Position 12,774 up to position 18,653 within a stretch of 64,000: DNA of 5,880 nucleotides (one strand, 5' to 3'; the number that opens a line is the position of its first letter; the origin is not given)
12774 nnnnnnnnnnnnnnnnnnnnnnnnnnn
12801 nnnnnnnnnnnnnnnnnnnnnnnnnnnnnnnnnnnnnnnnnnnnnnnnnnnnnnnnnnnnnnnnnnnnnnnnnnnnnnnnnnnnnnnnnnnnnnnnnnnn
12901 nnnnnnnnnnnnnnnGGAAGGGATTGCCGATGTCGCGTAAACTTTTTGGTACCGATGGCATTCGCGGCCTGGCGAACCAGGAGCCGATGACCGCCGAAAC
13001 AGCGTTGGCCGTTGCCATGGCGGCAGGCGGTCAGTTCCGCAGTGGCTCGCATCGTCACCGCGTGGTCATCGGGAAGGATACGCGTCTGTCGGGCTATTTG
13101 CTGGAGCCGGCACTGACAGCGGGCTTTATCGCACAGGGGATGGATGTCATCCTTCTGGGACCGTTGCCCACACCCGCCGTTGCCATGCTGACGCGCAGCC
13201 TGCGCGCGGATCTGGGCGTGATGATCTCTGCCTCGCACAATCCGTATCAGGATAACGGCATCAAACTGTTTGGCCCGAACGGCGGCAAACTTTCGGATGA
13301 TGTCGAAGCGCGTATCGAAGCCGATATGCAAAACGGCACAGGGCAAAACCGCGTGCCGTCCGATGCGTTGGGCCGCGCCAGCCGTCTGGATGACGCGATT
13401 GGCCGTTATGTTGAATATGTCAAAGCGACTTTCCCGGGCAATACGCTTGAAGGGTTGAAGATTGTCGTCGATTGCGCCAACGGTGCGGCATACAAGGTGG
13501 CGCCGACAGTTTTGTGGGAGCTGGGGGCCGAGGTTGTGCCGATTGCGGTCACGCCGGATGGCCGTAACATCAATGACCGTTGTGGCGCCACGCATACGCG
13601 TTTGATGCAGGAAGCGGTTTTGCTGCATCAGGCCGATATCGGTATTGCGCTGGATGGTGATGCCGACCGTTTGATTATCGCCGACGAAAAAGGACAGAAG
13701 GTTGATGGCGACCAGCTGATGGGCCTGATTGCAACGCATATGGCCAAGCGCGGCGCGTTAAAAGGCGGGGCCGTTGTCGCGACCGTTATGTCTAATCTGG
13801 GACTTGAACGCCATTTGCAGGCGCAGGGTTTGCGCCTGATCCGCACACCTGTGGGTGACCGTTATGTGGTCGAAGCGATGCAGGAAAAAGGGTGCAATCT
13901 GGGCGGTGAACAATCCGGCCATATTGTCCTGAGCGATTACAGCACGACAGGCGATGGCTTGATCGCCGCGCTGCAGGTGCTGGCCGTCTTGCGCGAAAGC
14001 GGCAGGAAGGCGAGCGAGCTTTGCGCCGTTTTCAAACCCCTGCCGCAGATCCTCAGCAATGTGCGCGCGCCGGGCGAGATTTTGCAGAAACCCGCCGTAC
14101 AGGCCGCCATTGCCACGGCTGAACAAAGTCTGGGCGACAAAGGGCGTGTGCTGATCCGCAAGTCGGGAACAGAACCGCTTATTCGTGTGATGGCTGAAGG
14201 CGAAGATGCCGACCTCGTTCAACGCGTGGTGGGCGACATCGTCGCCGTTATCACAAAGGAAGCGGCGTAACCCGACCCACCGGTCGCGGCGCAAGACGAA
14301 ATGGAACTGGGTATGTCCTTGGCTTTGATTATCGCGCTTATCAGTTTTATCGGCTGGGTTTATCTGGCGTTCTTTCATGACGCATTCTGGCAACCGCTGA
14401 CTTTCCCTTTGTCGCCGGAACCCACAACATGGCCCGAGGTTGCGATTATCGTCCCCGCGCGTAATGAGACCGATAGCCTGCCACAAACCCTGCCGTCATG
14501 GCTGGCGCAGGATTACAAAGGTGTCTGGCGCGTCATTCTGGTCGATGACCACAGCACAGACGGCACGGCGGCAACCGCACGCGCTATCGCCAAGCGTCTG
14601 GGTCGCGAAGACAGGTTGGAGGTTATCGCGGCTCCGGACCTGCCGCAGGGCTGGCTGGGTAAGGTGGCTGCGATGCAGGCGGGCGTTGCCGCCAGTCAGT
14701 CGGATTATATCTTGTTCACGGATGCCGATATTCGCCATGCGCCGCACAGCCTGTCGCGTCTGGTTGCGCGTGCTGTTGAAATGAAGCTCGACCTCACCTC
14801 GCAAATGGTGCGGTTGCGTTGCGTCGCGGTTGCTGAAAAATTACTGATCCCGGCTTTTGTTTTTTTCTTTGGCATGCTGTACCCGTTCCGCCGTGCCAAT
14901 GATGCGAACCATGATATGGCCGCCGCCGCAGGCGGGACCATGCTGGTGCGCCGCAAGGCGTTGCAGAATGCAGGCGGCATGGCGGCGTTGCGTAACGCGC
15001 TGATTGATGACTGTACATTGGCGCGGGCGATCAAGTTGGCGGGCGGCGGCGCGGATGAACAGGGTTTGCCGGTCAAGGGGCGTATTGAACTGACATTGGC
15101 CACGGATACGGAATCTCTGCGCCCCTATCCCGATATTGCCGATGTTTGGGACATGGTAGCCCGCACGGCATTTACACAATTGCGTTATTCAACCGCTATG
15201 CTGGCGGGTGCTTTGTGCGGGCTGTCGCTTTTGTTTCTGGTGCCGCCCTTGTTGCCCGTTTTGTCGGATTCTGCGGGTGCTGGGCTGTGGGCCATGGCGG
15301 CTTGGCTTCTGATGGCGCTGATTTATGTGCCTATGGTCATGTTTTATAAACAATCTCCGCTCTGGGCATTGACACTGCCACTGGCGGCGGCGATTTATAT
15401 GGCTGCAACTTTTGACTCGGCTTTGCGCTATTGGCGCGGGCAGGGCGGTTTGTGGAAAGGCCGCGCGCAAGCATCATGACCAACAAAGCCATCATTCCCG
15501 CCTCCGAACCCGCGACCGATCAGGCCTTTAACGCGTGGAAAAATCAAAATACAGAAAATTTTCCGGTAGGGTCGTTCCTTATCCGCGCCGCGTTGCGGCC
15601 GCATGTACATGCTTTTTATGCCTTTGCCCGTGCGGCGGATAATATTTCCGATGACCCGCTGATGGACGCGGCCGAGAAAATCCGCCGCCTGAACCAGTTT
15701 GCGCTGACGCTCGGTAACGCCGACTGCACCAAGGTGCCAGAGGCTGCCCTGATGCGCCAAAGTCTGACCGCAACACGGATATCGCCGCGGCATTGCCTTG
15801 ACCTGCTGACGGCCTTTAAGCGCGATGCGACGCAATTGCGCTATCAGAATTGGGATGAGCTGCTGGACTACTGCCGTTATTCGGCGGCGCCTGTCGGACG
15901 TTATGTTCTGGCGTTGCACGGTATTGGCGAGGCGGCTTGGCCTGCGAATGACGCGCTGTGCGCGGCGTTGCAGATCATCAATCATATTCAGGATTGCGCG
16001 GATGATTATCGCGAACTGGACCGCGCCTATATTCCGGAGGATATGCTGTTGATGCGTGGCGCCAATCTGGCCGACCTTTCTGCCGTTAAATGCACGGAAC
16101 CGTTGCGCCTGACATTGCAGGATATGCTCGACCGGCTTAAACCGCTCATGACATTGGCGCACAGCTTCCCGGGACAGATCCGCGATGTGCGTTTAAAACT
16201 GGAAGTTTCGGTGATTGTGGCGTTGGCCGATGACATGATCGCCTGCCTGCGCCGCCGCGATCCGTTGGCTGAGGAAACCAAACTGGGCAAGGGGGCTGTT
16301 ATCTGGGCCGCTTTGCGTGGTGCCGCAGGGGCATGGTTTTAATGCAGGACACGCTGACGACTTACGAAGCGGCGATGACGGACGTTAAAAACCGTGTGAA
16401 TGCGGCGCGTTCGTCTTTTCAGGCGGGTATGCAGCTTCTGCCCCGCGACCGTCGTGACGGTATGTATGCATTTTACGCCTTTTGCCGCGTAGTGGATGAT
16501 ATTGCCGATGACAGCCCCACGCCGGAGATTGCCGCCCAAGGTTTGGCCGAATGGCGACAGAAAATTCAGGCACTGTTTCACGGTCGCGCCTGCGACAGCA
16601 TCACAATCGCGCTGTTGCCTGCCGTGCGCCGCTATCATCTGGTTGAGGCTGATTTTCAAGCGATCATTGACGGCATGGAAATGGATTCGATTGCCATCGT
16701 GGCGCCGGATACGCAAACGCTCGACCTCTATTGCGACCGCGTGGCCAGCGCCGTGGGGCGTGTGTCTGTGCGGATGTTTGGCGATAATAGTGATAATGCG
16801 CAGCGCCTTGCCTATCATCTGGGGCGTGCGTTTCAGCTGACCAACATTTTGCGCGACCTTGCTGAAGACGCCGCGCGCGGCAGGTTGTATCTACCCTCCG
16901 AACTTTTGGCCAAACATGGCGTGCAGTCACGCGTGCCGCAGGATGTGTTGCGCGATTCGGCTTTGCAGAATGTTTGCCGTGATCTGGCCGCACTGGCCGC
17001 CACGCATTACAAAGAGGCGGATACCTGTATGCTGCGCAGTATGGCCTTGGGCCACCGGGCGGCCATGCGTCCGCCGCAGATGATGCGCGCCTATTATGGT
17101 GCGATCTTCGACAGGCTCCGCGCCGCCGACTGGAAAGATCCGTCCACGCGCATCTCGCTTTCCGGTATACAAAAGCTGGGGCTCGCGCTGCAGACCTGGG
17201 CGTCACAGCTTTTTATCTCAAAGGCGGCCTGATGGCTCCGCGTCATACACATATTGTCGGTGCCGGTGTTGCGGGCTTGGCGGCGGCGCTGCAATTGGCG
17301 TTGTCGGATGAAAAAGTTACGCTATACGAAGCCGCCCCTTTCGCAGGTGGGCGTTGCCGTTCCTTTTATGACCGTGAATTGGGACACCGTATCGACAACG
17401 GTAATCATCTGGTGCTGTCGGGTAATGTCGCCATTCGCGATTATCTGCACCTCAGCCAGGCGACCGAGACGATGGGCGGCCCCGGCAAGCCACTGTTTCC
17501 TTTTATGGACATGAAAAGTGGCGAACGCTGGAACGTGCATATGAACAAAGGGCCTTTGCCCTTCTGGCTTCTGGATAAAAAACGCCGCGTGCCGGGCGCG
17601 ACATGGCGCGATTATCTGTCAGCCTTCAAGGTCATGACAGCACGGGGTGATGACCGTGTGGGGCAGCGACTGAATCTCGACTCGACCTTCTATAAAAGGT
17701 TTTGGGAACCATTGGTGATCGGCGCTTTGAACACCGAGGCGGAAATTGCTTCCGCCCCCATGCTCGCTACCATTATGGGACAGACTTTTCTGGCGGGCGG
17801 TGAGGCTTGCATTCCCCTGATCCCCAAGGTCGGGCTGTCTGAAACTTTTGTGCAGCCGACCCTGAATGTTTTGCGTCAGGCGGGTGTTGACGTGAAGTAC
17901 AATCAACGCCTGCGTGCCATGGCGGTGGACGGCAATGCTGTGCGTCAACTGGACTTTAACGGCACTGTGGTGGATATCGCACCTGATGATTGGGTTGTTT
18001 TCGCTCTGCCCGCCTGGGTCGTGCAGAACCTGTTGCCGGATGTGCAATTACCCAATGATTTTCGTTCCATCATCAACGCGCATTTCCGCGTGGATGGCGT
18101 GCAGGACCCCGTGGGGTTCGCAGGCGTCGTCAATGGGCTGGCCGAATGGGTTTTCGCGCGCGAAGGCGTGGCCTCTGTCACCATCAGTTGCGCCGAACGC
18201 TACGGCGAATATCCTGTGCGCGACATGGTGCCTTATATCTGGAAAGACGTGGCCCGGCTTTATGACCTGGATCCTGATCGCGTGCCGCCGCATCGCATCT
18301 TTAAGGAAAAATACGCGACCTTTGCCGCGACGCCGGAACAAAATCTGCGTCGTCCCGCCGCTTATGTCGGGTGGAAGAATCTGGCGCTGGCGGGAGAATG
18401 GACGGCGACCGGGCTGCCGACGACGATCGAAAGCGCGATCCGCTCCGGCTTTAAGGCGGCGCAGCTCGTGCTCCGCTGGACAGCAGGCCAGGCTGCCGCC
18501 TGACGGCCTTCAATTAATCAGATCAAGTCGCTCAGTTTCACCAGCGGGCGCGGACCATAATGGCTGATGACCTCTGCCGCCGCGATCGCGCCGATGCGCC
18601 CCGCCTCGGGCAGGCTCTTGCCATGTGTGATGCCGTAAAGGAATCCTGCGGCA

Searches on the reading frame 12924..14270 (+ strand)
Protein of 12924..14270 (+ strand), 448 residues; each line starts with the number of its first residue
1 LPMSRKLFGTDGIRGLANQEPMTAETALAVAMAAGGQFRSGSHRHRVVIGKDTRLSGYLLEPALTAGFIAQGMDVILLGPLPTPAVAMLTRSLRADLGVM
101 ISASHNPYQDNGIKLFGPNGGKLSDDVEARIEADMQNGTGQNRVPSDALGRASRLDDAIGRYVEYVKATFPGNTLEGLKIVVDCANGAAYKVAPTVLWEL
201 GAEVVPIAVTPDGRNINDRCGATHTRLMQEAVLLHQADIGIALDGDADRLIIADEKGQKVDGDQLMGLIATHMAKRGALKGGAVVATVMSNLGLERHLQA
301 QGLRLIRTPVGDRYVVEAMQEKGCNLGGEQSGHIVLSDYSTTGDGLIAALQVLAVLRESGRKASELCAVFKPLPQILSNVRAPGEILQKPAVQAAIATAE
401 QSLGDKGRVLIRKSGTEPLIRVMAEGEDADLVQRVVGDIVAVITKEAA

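Call 71: search_protein_families(library=ncbifam, proteins=[window:12924-14270:+], max_evalue=0.001)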
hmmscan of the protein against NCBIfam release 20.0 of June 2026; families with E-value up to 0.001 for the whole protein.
window:12924-14270:+ (448 aa): 7 families
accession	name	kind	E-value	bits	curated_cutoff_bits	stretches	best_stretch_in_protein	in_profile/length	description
TIGR01455.1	glmM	equivalog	3e-186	619.4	447.55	1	8-444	1-441/442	phosphoglucosamine mutase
TIGR03990.1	Arch_GlmM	equivalog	1.1e-101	340.9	439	1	6-440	2-441/444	phosphoglucosamine mutase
NF007088.0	PRK09542.1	equivalog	1.7e-56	192.2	618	1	9-445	13-455/456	phosphomannomutase/phosphoglucomutase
NF046027.1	PhglucPhmanMutPgmG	equivalog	4.7e-41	140.9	600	1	13-368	15-363/460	phosphoglucomutase/phosphomannomutase PgmG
NF011943.0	PRK15414.1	subfamily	4.4e-31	108.4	801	1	43-425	37-435/456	phosphomannomutase CpsG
NF005737.0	PRK07564.1-1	equivalog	1.1e-15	57.3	378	2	225-366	258-399/543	alpha-D-glucose phosphate-specific phosphoglucomutase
TIGR01132.1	pgm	equivalog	2.7e-15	55.8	778.05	1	7-362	41-430/546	phosphoglucomutase (alpha-D-glucose-1,6-bisphosphate-dependent)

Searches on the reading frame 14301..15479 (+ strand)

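Call 70: search_protein_families(library=pfam, proteins=[window:14301-15479:+], max_evalue=0.0001)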
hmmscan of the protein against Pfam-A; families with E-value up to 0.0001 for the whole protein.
window:14301-15479:+ (392 aa): 3 families
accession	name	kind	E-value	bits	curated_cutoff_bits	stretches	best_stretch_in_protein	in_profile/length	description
PF00535.33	Glycos_transf_2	-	2.8e-26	92.9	23.3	1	49-222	2-165/168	Glycosyl transferase family 2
PF13506.12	Glyco_transf_21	-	2.5e-16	60.1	21.7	1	117-248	14-141/174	Glycosyl transferase family 21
PF13641.12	Glyco_tranf_2_3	-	1.6e-15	58.2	27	1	45-249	1-199/230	Glycosyltransferase like family 2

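Call 71: search_protein_families(library=ncbifam, proteins=[window:14301-15479:+], max_evalue=0.001)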
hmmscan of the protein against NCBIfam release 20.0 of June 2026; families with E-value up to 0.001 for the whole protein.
window:14301-15479:+ (392 aa): 19 families
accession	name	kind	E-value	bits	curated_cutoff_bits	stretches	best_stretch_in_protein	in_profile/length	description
TIGR03469.1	HpnB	hypoth_equivalog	8.9e-145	482.5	379.25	1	9-391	2-385/386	hopene-associated glycosyltransferase HpnB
NF045692.1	OglycostaseCruG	equivalog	2.1e-29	102.7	600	1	25-248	21-242/386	2'-O-glycosyltransferase CruG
TIGR03472.1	HpnI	equivalog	7.1e-17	61.3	310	1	7-248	4-239/373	bacteriohopanetetrol glucosamine biosynthesis glycosyltransferase HpnI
TIGR03937.1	PgaC_IcaA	equivalog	5.5e-14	51.9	422.3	1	9-226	10-217/407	poly-beta-1,6-N-acetyl-D-glucosamine synthase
TIGR03965.1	mycofact_glyco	equivalog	1.4e-11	44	280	1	41-227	71-247/467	mycofactocin biosynthesis glycosyltransferase MftF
NF041875.1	EPS_EpsD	equivalog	1.7e-11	44.1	370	1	47-157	1-103/325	exopolysaccharide biosynthesis glycosyltransferase EpsD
TIGR04242.1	nodulat_NodC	equivalog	3.1e-10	39.6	550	1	41-161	44-159/395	chitooligosaccharide synthase NodC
TIGR04283.1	glyco_like_mftF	equivalog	9.1e-10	38.5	182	1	48-244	2-169/221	TIGR04283 family arsenosugar biosynthesis glycosyltransferase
NF007482.0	PRK10073.1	equivalog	1.4e-09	37.5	423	1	45-166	6-118/334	glycosyltransferase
NF007986.1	PRK10714.1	equivalog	4.3e-09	35.8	529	1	46-160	7-117/316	undecaprenyl-phosphate 4-deoxy-4-formamido-L-arabinose transferase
NF047683.1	TeichurnBiosyTuaG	equivalog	5.1e-09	36.2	400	1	44-155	5-108/252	teichuronic acid biosynthesis protein TuaG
NF010496.0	PRK13915.1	equivalog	6.2e-09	35.3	262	1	46-151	32-135/307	glucosyl-3-phosphoglycerate synthase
NF050050.1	ProtGlycPglI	equivalog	3.4e-06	26.7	500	1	45-158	2-108/306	GalNAc(5)-diNAcBac-PP-undecaprenol beta-1,3-glucosyltransferase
TIGR04182.1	glyco_TIGR04182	equivalog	7.5e-06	25.5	325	1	46-156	1-95/293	S-layer glycoprotein N-glycosyltransferase AglJ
TIGR03111.1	glyc2_xrt_Gpos1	hypoth_equivalog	3.1e-05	22.9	363.95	1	41-157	45-155/439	TIGR03111 family XrtG-associated glycosyltransferase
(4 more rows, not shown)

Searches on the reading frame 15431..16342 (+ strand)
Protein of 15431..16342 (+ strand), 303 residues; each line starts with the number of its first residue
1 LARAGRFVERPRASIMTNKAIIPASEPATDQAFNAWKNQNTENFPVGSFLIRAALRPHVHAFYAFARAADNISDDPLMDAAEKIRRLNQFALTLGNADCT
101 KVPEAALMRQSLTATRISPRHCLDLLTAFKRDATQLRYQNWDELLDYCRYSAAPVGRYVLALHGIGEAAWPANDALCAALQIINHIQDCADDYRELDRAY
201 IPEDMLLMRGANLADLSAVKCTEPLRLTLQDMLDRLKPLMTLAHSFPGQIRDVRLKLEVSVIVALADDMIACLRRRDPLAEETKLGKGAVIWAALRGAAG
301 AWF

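Call 70: search_protein_families(library=pfam, proteins=[window:15431-16342:+], max_evalue=0.0001)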
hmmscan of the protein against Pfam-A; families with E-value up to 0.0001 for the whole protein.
window:15431-16342:+ (303 aa): 1 family
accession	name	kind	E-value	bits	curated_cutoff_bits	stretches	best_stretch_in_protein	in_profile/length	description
PF00494.24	SQS_PSY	-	2e-45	156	26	1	40-278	4-250/263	Squalene/phytoene synthase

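Call 71: search_protein_families(library=ncbifam, proteins=[window:15431-16342:+], max_evalue=0.001)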
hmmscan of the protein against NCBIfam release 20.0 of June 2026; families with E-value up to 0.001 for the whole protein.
window:15431-16342:+ (303 aa): 6 families
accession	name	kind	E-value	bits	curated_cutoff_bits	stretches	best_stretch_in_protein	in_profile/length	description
TIGR03464.1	HpnC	equivalog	1.6e-74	250.8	250.45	1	37-297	2-265/267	squalene synthase HpnC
TIGR03465.1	HpnD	equivalog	4.2e-20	71.9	278.6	1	40-237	5-203/267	presqualene diphosphate synthase HpnD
NF042419.1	Phyto_syn_CrtB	equivalog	4.6e-09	36.2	480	1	44-227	18-211/306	15-cis-phytoene synthase CrtB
NF045921.1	PhytnSynCrtBRhod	equivalog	9.8e-09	35.1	500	1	42-237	19-214/307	15-cis-phytoene synthase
NF045686.1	PhytoSynCyanob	equivalog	7e-07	28.6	550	1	39-206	30-211/310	15-cis-phytoene synthase CrtB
TIGR01559.1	squal_synth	equivalog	0.00027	20.2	286.75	0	52-97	25-70/337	squalene synthase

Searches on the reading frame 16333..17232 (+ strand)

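Call 70: search_protein_families(library=pfam, proteins=[window:16333-17232:+], max_evalue=0.0001)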
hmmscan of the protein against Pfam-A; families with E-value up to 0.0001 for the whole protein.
window:16333-17232:+ (299 aa): 1 family
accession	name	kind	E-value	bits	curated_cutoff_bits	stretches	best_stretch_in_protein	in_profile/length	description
PF00494.24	SQS_PSY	-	2.1e-66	224.8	26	1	23-277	2-260/263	Squalene/phytoene synthase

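Call 71: search_protein_families(library=ncbifam, proteins=[window:16333-17232:+], max_evalue=0.001)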
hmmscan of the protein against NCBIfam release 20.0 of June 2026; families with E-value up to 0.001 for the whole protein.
window:16333-17232:+ (299 aa): 6 families
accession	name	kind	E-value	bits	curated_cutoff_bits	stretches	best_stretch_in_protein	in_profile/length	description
TIGR03465.1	HpnD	equivalog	2.7e-92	308.6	278.6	1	22-290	2-266/267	presqualene diphosphate synthase HpnD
NF045686.1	PhytoSynCyanob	equivalog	2.5e-33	115.5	550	1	23-273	29-288/310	15-cis-phytoene synthase CrtB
TIGR03464.1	HpnC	equivalog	3.1e-33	115.4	250.45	1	28-286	8-263/267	squalene synthase HpnC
NF045921.1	PhytnSynCrtBRhod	equivalog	2.9e-32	112.4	500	1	13-288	5-275/307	15-cis-phytoene synthase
NF042419.1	Phyto_syn_CrtB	equivalog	2.5e-23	83.1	480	1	15-288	4-282/306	15-cis-phytoene synthase CrtB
TIGR01559.1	squal_synth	equivalog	3.3e-09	36.4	286.75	1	23-198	11-209/337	squalene synthase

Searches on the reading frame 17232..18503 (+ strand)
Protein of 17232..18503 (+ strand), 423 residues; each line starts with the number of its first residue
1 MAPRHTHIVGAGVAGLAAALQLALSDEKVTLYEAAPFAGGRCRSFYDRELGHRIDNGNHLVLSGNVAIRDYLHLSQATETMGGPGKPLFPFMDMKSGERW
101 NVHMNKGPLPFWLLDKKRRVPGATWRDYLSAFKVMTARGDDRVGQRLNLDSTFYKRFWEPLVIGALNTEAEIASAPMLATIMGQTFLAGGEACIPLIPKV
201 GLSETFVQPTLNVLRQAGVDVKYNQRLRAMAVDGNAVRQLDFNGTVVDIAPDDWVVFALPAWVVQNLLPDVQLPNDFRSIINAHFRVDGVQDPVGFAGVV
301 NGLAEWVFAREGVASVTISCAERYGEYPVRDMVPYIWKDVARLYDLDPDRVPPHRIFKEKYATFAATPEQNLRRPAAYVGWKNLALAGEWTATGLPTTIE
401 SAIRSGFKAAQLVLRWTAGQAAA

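Call 70: search_protein_families(library=pfam, proteins=[window:17232-18503:+], max_evalue=0.0001)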
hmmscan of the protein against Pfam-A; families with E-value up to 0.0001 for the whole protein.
window:17232-18503:+ (423 aa): 6 families
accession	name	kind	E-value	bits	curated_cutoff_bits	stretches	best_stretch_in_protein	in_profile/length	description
PF01593.30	Amino_oxidase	-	1.6e-30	107.3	19.8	1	13-414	1-443/443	Flavin containing amine oxidoreductase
PF13450.12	NAD_binding_8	-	1e-11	45.4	21.9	1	8-67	1-60/68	NAD(P)-binding Rossmann-like domain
PF01266.30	DAO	-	2.9e-07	30.8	27.9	1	8-39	4-35/353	FAD dependent oxidoreductase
PF06100.17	MCRA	-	2.9e-06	26.8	23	0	5-60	3-62/495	MCRA family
PF12831.13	FAD_oxidored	-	4.8e-05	23.3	27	0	8-41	4-37/416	FAD dependent oxidoreductase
PF07992.20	Pyr_redox_2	-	7.8e-05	22.7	26.1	0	7-42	4-40/291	Pyridine nucleotide-disulphide oxidoreductase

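Call 71: search_protein_families(library=ncbifam, proteins=[window:17232-18503:+], max_evalue=0.001)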
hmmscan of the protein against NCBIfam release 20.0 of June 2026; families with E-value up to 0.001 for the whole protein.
window:17232-18503:+ (423 aa): 18 families
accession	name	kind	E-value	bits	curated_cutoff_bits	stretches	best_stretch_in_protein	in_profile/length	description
TIGR03467.1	HpnE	equivalog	3.8e-106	356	283.05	1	7-414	2-429/430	hydroxysqualene dehydroxylase HpnE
NF005560.0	PRK07233.1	equivalog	3.5e-13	49.2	252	1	6-72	3-67/435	hypothetical protein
TIGR02732.1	zeta_caro_desat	equivalog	7e-13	48.3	622.15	1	7-63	3-58/474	9,9'-di-cis-zeta-carotene desaturase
NF005547.0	PRK07208.1-3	equivalog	3.8e-08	32.5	380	1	3-68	4-67/465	hypothetical protein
TIGR02734.1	crtI_fam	subfamily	5.7e-08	31.9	238.1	1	7-63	2-56/504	phytoene desaturase family protein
NF045637.1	carotdesatCrtDProt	equivalog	1.3e-07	30.5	580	1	8-57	3-50/485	1-hydroxycarotenoid 3,4-desaturase CrtD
TIGR02731.1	phytoene_desat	equivalog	2.7e-06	26.4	569.4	0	7-64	3-59/453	15-cis-phytoene desaturase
NF058655.1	CrtID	equivalog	2.9e-06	26.4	640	1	7-60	2-53/478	bifunctional phytoene desaturase/3,4-desaturase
NF005548.0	PRK07208.1-4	equivalog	3.9e-06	25.8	389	1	4-63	4-61/488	hypothetical protein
TIGR02733.1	desat_CrtD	equivalog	9e-06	24.6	549.7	0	7-48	5-45/492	C-3',4' desaturase CrtD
NF009409.0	PRK12770.1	subfamily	2e-05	23.8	343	1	6-40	21-55/360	putative glutamate synthase subunit beta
NF009410.0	PRK12771.1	subfamily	2.2e-05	23.3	516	1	5-41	140-176/566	NAD(P)-binding protein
NF042421.1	hydcarot_desat_CrtD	equivalog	5.2e-05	21.9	500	1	7-61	5-57/487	1-hydroxycarotenoid 3,4-desaturase CrtD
TIGR03997.1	mycofact_OYE_2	equivalog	0.00011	20.8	793.15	0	3-44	379-420/645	mycofactocin system FadH/OYE family oxidoreductase 2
NF009454.0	PRK12814.1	equivalog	0.00017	20.1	916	1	5-43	195-233/657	putative NADPH-dependent glutamate synthase small subunit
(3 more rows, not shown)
